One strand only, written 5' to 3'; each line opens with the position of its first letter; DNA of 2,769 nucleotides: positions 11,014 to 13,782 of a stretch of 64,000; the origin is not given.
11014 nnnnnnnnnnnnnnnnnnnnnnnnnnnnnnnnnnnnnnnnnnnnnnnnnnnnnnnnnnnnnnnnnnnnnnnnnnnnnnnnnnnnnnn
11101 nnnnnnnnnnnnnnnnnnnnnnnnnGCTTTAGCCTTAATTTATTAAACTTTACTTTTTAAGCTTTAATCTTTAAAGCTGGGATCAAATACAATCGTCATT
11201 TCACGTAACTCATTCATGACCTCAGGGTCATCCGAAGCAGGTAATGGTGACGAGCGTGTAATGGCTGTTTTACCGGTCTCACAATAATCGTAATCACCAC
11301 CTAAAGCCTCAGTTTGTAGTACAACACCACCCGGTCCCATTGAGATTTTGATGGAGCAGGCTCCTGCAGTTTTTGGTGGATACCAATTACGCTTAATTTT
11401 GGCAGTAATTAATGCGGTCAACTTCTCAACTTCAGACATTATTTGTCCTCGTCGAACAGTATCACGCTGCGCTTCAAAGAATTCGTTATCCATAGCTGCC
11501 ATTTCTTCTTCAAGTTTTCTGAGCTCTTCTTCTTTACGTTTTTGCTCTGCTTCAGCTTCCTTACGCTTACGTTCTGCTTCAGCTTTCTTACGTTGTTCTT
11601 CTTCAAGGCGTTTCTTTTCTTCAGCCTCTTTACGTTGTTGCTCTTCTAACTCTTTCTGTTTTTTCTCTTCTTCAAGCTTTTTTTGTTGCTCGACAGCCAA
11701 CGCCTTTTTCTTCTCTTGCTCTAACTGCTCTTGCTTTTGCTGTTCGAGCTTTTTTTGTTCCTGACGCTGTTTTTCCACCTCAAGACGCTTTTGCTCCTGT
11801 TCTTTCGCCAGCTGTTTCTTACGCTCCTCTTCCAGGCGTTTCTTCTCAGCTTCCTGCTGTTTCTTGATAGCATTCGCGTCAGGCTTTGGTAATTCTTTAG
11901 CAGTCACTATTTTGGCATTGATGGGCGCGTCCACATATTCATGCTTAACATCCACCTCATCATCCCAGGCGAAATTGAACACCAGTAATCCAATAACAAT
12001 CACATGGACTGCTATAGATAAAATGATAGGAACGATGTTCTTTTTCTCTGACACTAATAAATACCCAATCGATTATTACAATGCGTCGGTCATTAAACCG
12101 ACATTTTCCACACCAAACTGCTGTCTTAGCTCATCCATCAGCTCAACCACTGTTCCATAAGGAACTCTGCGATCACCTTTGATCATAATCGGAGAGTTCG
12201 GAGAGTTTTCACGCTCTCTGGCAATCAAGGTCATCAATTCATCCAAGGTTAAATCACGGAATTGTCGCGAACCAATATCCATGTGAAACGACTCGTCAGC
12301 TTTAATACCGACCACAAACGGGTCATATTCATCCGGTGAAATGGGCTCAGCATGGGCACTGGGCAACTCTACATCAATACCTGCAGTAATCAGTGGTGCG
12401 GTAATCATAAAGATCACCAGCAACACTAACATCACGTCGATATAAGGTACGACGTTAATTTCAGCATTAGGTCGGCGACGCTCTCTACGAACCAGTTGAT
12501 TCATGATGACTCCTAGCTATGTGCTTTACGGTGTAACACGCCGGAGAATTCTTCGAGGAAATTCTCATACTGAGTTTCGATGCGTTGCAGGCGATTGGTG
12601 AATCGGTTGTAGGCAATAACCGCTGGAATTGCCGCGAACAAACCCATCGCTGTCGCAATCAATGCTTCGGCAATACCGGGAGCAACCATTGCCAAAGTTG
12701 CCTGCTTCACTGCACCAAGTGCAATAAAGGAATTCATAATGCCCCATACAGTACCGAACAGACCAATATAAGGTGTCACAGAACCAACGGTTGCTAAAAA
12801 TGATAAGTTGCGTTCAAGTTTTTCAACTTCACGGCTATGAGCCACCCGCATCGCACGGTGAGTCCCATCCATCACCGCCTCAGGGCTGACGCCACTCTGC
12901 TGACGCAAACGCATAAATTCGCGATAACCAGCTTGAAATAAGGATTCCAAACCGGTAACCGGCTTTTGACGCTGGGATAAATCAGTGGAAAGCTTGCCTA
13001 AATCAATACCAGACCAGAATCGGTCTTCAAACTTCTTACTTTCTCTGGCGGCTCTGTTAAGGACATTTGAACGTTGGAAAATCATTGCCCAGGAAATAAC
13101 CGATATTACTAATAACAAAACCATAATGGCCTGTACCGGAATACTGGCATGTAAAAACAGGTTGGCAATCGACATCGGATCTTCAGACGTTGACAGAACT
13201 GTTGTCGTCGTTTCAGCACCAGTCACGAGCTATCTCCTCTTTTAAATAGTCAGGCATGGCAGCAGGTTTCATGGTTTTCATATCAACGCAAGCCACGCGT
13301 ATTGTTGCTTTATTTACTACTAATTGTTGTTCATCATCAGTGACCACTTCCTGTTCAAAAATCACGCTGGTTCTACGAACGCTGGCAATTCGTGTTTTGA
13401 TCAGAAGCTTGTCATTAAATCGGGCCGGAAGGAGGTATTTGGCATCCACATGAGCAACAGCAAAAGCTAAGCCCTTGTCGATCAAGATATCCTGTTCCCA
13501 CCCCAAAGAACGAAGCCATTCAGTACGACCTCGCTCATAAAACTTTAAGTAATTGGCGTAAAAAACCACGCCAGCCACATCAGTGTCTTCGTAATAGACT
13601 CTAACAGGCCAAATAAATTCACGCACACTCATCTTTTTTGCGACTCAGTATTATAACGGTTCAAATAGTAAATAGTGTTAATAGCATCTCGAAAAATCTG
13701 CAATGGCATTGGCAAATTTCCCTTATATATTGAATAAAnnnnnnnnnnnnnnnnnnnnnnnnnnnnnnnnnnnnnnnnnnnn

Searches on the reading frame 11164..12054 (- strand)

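Call 63: search_protein_families(library=pfam, proteins=[window:11164-12054:-], max_evalue=0.00001)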
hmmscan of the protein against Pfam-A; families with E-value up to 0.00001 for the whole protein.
window:11164-12054:- (296 aa): 1 family
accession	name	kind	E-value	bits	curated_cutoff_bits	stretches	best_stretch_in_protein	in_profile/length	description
PF06519.16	TolA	-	1.8e-12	47.7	25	1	200-290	4-96/96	TolA C-terminal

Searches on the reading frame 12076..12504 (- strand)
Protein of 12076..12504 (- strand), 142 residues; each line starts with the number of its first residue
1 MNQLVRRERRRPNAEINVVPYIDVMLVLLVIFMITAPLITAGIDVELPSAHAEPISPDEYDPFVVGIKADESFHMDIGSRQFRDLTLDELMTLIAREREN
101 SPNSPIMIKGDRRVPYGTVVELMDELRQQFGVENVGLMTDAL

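Call 63: search_protein_families(library=pfam, proteins=[window:12076-12504:-], max_evalue=0.00001)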
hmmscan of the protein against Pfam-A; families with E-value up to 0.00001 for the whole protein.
window:12076-12504:- (142 aa): 1 family
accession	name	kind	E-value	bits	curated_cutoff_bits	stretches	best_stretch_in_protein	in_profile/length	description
PF02472.21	ExbD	-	2.5e-25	89.4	25.4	1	10-140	2-126/128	Biopolymer transport protein ExbD/TolR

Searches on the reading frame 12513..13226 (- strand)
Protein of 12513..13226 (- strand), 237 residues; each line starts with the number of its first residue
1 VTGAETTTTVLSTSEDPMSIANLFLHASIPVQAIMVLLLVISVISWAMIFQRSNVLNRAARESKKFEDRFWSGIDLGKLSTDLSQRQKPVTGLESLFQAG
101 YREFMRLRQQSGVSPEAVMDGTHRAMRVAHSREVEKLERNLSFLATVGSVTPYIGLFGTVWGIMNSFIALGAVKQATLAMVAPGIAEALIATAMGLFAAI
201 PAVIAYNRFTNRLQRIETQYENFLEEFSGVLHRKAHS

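Call 63: search_protein_families(library=pfam, proteins=[window:12513-13226:-], max_evalue=0.00001)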
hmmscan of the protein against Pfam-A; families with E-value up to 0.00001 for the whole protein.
window:12513-13226:- (237 aa): 1 family
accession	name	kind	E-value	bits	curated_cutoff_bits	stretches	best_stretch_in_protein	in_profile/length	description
PF01618.21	MotA_ExbB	-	8.7e-41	139.1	22.9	1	98-221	11-126/127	MotA/TolQ/ExbB proton channel family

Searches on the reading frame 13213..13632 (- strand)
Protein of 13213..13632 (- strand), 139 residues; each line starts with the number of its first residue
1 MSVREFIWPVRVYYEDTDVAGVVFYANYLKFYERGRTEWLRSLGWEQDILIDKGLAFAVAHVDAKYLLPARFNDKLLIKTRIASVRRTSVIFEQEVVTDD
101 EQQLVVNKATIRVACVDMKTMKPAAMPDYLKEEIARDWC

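Call 63: search_protein_families(library=pfam, proteins=[window:13213-13632:-], max_evalue=0.00001)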
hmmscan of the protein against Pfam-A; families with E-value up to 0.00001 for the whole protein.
window:13213-13632:- (139 aa): 2 families
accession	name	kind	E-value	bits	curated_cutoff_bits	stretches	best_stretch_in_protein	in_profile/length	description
PF13279.12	4HBT_2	-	2.8e-17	63.8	25.5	1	15-132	4-120/122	Thioesterase-like superfamily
PF03061.28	4HBT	-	4.8e-14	52.9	20.6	1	21-103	2-77/79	Thioesterase superfamily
